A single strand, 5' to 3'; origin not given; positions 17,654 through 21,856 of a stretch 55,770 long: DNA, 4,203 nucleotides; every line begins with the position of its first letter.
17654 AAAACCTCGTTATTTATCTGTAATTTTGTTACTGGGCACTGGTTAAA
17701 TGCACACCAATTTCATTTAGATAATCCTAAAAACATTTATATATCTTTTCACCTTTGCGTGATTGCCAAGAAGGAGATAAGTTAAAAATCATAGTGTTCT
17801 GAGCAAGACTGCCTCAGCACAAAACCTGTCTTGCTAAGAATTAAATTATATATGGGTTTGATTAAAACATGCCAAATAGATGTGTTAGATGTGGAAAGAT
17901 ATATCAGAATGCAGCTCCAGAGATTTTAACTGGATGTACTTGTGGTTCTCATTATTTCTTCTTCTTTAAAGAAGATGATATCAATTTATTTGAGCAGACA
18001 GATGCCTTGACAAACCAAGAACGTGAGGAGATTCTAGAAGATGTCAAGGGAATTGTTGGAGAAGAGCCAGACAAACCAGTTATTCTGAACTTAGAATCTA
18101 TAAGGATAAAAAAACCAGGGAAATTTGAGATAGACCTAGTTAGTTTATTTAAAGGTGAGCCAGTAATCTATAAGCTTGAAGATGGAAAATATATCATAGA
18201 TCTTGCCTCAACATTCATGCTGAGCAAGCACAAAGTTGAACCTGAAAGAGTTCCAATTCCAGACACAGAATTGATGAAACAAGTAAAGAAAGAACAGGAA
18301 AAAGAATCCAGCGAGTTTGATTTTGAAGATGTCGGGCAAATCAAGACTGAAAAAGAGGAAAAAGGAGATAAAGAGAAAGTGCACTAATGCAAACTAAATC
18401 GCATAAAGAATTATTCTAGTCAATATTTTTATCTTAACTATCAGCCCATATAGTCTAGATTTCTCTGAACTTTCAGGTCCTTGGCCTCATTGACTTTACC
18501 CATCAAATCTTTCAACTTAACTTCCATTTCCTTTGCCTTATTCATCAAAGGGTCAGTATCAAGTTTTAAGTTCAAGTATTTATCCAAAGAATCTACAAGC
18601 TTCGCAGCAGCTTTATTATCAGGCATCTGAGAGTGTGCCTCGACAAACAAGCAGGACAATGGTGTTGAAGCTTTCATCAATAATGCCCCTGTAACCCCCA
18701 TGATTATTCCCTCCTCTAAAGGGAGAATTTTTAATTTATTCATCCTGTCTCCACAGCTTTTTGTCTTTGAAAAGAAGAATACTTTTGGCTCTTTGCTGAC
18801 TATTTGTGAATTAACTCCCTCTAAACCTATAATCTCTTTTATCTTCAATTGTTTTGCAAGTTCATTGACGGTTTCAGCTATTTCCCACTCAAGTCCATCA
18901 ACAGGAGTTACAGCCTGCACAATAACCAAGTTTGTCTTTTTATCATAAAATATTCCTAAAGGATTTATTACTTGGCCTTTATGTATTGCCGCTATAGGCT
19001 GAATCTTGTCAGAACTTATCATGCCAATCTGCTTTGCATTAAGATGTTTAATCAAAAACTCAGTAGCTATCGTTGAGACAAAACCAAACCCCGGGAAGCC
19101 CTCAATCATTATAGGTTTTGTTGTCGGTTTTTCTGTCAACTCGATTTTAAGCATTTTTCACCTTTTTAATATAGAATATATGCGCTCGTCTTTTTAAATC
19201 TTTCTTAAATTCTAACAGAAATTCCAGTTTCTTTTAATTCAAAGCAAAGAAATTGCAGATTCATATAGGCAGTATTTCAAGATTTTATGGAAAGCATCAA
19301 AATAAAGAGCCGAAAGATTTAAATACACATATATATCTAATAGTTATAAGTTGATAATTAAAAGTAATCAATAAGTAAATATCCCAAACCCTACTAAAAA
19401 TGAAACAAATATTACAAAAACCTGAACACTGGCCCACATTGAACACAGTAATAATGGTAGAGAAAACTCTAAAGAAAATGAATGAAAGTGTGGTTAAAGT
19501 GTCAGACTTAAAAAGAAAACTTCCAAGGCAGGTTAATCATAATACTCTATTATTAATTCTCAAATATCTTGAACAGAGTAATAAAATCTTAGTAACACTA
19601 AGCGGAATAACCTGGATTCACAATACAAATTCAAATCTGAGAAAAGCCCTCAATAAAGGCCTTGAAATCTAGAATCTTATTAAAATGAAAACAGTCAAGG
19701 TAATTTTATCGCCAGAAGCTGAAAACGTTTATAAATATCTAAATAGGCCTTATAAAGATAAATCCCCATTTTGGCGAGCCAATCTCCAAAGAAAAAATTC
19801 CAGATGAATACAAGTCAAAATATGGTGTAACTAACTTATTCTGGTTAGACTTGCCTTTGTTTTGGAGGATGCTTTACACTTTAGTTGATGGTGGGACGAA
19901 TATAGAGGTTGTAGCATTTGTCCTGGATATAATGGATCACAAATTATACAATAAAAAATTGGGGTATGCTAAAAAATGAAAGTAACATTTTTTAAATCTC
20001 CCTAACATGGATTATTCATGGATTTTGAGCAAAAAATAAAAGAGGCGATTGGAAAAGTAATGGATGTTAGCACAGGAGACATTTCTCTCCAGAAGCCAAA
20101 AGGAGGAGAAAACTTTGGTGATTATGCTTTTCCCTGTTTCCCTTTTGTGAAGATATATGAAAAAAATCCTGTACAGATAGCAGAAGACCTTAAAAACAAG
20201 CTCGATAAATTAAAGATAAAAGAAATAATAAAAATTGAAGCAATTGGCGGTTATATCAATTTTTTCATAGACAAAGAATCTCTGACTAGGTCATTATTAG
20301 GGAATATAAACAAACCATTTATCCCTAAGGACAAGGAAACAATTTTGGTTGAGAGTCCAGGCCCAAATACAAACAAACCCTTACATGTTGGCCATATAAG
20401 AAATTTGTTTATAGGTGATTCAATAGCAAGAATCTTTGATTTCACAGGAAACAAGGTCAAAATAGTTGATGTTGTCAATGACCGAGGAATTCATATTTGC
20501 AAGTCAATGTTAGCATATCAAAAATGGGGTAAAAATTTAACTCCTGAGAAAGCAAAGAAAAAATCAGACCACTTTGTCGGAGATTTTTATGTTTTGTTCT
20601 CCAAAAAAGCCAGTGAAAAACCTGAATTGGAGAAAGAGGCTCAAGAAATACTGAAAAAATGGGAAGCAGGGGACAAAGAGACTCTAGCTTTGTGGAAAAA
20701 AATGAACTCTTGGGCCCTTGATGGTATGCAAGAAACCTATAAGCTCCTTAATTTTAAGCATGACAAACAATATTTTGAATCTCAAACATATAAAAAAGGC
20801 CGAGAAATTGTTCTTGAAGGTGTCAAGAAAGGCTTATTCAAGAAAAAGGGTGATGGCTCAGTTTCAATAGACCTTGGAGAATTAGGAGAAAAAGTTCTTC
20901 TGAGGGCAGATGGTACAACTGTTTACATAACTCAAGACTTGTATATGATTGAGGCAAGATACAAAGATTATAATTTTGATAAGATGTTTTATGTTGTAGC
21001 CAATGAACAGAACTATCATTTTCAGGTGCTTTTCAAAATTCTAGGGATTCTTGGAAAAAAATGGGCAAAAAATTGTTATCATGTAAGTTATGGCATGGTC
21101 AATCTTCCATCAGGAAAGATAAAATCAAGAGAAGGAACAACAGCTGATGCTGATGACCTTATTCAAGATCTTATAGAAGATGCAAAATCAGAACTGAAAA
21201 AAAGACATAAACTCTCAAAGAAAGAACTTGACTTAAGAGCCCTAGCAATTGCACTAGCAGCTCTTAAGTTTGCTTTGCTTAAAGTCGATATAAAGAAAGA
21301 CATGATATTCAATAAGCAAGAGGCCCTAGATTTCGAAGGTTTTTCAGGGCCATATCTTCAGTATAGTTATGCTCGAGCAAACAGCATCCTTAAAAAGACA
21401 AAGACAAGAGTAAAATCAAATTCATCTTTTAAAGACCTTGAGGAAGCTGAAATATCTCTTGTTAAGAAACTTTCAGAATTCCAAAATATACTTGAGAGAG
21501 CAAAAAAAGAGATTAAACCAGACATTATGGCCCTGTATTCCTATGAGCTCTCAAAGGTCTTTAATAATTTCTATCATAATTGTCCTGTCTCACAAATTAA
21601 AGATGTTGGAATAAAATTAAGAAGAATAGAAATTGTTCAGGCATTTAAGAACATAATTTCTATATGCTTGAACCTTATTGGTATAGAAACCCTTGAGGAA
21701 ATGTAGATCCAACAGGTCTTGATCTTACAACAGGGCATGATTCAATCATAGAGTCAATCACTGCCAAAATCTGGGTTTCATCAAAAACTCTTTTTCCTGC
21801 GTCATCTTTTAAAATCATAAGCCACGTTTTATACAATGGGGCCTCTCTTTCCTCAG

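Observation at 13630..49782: Family of at least five intergenic two-level hairpins with a conserved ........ core and covarying stems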

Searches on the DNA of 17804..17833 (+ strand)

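Call 50: build_rna_model(alignment_id=A11, structure=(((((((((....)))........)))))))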
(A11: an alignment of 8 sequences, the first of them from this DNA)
Model R1 built from alignment A11 (8 sequences, 30 columns); structure: as given.
model positions 29; base pairs 9; branch points 0; effective number of sequences 8; information 1.193 bits per position. Calibrated on 0.2 Mb of random sequence (short: E-values are rough).
structure used (alignment columns):
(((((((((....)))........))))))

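Call 51: search_with_rna_model(model_id=R1, sources=[window, L064, L088, L125, L204, L205, L206], max_evalue=10, make_alignment=true)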
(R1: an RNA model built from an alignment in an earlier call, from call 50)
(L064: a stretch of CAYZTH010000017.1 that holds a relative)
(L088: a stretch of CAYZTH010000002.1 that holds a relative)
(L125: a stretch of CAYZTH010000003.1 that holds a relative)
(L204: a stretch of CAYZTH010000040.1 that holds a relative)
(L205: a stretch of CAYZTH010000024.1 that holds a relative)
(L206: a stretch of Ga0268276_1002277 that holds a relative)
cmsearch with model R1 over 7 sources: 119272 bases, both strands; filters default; matches with E-value up to 10: 18.
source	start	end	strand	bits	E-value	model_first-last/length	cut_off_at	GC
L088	569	597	-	46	1.7e-11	1-29/29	no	0.55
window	49753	49781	+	44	7.9e-11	1-29/29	no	0.45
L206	7733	7761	-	43.2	1.5e-10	1-29/29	no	0.41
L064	5265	5293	-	42.7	2.1e-10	1-29/29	no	0.45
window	17804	17833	+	42.6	2.2e-10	1-29/29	no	0.5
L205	4672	4701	-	39.7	2e-09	1-29/29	no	0.5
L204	3153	3181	+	38.1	6.7e-09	1-29/29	no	0.48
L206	11543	11571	-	38.1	6.7e-09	1-29/29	no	0.48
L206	8323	8351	-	36.4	2.4e-08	1-29/29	no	0.41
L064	5793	5820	-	28.8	8e-06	1-29/29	no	0.5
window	4396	4419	-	19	0.013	1-29/29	no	0.25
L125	4505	4533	-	18.8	0.016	1-29/29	no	0.52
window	13630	13659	+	17.6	0.039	1-29/29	no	0.5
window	32367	32394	-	16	0.14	1-29/29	no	0.5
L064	7739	7752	-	13.4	0.97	7-20/29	no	0.43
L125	9756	9783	-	13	1.3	1-29/29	no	0.43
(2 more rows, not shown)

Alignment A12: 18 matches aligned to the model, 36 columns, each read 5' to 3' on its own strand. Consensus structure (alignment columns), stored with it:
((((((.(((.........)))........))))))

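Call 76: search_with_rna_model(model_id=R1, sources=[L124, L126, L127, L128, L129, L130, L131, L132, L133, L134, L135, L136, L137, L138, L139, L140, L141, L142, L143, L144, L145, L146, L147, L148, L149, L150, L151, L152, L153, L154, L155, L156, L157, L158, L159, L160, L161, L162, L163, L164, L165, L166, L167, L168, L169, L170, L171, L172, L173, L174, L175, L176, L177, L178, L179, L180, L181, L182, L183, L184, L185, L186, L187, L188, L189, L190, L191, L192, L193, L194, L195, L196, L197, L198, L199, L200, L201, L202, L203], max_evalue=10, show_alignments=6)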
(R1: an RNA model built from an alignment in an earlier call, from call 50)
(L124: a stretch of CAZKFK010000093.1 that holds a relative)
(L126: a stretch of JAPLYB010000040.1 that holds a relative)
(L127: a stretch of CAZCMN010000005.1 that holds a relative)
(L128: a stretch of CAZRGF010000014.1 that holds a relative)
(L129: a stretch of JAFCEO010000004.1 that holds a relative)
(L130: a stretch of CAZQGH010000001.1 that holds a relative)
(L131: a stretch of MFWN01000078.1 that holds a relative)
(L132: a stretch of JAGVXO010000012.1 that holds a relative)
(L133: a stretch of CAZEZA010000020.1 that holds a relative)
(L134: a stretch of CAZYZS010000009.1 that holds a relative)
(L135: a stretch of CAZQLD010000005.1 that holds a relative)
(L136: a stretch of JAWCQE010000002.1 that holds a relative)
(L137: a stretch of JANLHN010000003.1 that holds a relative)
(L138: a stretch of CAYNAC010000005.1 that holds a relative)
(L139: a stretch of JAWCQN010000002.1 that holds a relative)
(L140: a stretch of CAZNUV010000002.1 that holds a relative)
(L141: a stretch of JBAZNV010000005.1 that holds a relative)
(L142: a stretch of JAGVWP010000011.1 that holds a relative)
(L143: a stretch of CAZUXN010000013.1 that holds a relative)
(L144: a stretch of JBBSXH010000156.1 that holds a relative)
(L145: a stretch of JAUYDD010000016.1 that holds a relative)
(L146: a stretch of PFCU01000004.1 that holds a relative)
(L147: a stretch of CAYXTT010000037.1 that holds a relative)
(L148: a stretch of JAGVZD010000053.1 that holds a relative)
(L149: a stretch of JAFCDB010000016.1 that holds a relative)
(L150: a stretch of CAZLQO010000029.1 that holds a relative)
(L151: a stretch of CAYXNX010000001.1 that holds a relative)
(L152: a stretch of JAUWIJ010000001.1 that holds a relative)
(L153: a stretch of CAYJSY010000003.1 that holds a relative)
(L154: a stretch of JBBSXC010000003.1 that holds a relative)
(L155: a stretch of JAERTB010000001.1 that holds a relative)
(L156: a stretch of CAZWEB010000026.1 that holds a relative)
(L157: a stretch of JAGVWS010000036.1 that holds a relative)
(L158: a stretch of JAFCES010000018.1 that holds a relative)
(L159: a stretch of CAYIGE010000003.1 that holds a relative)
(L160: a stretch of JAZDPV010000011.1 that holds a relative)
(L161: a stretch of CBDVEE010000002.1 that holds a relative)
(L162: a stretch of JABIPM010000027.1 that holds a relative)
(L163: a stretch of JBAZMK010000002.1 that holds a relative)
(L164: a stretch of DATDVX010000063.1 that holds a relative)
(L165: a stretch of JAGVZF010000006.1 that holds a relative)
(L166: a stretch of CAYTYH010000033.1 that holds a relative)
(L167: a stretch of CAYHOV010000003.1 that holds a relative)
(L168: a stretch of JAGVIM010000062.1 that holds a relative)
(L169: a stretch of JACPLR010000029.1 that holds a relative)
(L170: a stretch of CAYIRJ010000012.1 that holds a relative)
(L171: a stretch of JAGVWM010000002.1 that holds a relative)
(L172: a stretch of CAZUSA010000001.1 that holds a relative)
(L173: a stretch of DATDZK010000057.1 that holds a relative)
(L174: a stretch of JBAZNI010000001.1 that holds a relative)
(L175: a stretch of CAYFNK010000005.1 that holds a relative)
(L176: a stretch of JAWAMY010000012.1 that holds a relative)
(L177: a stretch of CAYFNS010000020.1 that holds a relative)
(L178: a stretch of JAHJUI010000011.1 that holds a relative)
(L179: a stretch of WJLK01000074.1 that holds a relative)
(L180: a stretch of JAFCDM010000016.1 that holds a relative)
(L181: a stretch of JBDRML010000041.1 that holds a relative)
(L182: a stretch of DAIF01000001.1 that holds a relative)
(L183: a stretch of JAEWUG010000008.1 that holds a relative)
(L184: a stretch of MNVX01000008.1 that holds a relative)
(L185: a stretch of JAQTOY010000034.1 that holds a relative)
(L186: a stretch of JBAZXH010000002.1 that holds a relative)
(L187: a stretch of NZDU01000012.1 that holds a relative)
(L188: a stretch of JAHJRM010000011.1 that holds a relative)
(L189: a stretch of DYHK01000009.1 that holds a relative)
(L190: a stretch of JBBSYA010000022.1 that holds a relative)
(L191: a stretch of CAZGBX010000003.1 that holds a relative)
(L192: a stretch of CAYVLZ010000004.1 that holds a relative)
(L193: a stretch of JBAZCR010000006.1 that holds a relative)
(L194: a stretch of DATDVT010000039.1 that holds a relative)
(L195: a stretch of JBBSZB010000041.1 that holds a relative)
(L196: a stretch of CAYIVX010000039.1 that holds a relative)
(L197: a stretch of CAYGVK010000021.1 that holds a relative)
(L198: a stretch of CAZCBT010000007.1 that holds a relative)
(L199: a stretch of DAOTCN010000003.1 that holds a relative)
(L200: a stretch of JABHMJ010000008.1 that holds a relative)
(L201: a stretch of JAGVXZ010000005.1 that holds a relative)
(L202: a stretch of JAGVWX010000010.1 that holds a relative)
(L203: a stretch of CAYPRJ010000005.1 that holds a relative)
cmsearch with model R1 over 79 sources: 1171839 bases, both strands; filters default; matches with E-value up to 10: 6.
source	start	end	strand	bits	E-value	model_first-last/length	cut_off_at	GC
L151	9522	9544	-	15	2.9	1-29/29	no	0.35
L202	18516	18544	-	14.5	4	1-29/29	no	0.38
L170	5792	5823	+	14.1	5.7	1-29/29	no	0.38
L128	7430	7455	+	13.8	6.9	1-29/29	no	0.35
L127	1802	1823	-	13.5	8.9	1-29/29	no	0.36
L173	2317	2333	-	13.5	9.2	7-23/29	no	0.35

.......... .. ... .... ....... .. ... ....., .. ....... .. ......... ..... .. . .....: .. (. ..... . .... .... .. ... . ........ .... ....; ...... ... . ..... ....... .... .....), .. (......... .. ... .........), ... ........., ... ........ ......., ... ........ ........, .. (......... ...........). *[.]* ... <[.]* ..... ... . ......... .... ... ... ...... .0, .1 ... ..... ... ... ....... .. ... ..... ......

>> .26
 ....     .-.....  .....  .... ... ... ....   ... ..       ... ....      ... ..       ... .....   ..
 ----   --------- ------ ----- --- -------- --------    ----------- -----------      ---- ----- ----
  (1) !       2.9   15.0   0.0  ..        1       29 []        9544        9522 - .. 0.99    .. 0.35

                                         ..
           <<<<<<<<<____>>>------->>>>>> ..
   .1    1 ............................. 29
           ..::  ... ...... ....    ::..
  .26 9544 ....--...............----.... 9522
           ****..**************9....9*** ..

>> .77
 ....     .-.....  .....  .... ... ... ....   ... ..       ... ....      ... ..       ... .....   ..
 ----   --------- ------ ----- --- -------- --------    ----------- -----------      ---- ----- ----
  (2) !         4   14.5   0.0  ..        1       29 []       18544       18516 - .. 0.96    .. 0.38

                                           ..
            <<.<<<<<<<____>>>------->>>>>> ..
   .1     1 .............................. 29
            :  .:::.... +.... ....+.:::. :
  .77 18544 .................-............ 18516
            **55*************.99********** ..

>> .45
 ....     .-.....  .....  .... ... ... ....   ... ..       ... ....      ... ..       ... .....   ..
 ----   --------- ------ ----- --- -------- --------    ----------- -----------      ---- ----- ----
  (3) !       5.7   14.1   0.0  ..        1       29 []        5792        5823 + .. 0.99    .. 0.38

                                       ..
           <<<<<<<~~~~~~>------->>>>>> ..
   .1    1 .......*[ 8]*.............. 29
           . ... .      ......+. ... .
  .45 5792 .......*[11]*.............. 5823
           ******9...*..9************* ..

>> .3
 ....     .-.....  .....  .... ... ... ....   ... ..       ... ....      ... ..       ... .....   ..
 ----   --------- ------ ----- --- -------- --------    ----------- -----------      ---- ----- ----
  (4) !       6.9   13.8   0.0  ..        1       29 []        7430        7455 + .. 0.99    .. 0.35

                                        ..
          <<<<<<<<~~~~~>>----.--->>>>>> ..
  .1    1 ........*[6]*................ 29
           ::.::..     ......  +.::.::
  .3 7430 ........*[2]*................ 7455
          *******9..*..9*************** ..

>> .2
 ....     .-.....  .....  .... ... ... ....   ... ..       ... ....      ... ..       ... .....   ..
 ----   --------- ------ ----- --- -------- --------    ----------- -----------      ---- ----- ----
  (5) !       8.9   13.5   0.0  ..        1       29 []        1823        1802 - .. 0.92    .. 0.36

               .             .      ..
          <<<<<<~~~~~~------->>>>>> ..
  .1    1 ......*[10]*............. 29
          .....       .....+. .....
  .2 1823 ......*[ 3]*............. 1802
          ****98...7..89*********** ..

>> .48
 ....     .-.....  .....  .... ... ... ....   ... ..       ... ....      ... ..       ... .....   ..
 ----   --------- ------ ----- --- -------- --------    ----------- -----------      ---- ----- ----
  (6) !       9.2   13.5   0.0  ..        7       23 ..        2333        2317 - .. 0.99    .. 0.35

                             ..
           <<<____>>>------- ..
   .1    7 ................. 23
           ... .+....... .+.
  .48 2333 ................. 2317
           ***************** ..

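Call 87: search_with_rna_model(model_id=R1, sources=[L214, L217, L218], max_evalue=10, filters=off, show_alignments=8)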
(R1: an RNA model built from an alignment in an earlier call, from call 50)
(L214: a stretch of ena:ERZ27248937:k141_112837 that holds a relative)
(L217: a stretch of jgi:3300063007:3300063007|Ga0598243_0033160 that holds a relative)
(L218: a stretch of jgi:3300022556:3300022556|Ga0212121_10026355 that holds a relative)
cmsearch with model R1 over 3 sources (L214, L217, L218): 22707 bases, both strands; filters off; matches with E-value up to 10: 32.
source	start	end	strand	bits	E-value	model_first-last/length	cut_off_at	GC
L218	3510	3533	-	12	0.52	1-29/29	no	0.46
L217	785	814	+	11.7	0.65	1-29/29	no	0.17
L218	2842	2859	-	11.6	0.73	1-29/29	no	0.39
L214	11856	11883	+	11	1.2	1-29/29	no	0.36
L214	6892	6914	-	10.4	1.8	1-29/29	no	0.3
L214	12057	12075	-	10.2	2.1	1-29/29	no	0.42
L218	2842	2859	+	10.2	2.1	1-29/29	no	0.39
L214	2374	2390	-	10.2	2.2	1-29/29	no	0.41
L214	12057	12075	+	10.1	2.4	1-29/29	no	0.42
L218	3256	3290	-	9.7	3.2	1-29/29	no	0.31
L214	815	846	-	9.5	3.5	1-29/29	no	0.34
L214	2374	2390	+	9.5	3.5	1-29/29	no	0.41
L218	3990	4020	+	9.5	3.7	1-29/29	no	0.45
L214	10929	10957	+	9.4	3.9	1-29/29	no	0.41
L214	3676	3713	-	9.4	4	1-29/29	no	0.32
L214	4463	4491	-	9.3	4.1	1-29/29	no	0.24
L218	3990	4020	-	9.3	4.2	1-29/29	no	0.45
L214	10067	10079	+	9.3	4.3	1-29/29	no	0.23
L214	8694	8717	-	9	5.2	1-29/29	no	0.25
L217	1566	1582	+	8.8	6.3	1-29/29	no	0.41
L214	11856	11883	-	8.5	7.6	1-29/29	no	0.36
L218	3324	3343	+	8.5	7.7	1-29/29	no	0.25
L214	1687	1696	+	8.5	7.7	7-16/29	no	0.6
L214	11906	11917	+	8.5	7.9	1-29/29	no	0.17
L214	11906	11917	-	8.5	7.9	1-29/29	no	0.17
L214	12459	12476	+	8.4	8.5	1-29/29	no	0.06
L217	1365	1400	-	8.4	8.5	1-29/29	no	0.25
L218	3368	3400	-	8.3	8.6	1-29/29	no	0.36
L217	450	476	+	8.3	8.8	1-29/29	no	0.26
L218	3324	3343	-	8.3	8.9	1-29/29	no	0.25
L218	2248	2260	+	8.2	9.6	1-29/29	no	0.38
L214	226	254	+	8.2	9.7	1-29/29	no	0.34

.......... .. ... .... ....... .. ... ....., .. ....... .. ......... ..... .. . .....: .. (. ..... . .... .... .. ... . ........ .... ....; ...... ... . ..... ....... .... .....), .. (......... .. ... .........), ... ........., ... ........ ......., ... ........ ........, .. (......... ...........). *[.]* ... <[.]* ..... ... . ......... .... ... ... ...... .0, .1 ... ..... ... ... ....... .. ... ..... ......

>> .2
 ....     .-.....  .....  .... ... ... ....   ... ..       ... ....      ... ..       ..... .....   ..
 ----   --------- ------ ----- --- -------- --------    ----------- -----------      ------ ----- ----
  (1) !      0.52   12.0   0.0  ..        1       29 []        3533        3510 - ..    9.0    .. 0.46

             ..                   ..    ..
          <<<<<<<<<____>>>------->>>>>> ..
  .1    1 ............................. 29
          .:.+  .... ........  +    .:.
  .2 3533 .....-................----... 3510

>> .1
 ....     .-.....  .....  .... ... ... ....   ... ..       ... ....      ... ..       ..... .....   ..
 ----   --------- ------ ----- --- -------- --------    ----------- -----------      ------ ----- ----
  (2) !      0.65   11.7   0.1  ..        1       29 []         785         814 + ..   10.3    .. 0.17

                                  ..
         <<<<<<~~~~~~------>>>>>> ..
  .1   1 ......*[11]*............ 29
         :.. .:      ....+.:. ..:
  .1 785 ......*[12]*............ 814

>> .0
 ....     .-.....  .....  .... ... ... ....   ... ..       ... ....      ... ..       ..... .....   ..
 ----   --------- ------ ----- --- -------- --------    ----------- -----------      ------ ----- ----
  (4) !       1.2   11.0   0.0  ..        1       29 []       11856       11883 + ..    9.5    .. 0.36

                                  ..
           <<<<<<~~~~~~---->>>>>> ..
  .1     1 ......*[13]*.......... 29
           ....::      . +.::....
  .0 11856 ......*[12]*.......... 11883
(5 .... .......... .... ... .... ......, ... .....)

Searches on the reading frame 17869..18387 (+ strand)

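Call 34: search_protein_families(library=pfam, proteins=[window:17869-18387:+], max_evalue=0.01)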
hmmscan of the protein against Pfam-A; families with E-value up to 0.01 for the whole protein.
window:17869-18387:+ (172 aa): 1 family
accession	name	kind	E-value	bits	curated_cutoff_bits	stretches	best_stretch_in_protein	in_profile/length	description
PF09845.14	OapC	-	6.1e-17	62.6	23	1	2-116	1-131/133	Origin-associated protein OapC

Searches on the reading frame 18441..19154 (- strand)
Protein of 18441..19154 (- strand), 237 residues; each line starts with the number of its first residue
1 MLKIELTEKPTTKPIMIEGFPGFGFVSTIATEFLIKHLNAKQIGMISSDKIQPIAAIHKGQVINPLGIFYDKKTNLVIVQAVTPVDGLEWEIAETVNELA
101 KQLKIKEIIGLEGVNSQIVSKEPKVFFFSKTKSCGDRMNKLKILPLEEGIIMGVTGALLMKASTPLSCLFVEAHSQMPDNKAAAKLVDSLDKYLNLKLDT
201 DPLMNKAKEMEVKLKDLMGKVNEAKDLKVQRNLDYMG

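Call 59: search_protein_families(library=pfam, proteins=[window:18441-19154:-], max_evalue=0.001)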
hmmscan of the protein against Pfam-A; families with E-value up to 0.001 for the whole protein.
window:18441-19154:- (237 aa): 1 family
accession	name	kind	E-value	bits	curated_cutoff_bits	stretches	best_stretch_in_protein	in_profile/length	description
PF09754.15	PAC2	-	1.6e-38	133.1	25.8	1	16-218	1-215/215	PAC2 family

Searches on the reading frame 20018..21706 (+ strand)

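Call 59: search_protein_families(library=pfam, proteins=[window:20018-21706:+], max_evalue=0.001)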
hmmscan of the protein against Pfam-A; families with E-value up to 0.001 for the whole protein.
window:20018-21706:+ (562 aa): 3 families
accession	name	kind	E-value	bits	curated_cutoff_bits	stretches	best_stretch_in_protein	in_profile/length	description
PF00750.26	tRNA-synt_1d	-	1.2e-43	149.9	23.3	1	103-432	16-348/349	tRNA synthetases class I (R), catalytic domain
PF05746.21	DALR_1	-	1.8e-27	96.2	22.3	1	447-562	1-117/117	DALR anticodon binding domain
PF03485.21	Arg_tRNA_synt_N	-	3e-15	57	21.5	1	3-84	3-85/85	Arginyl tRNA synthetase N terminal domain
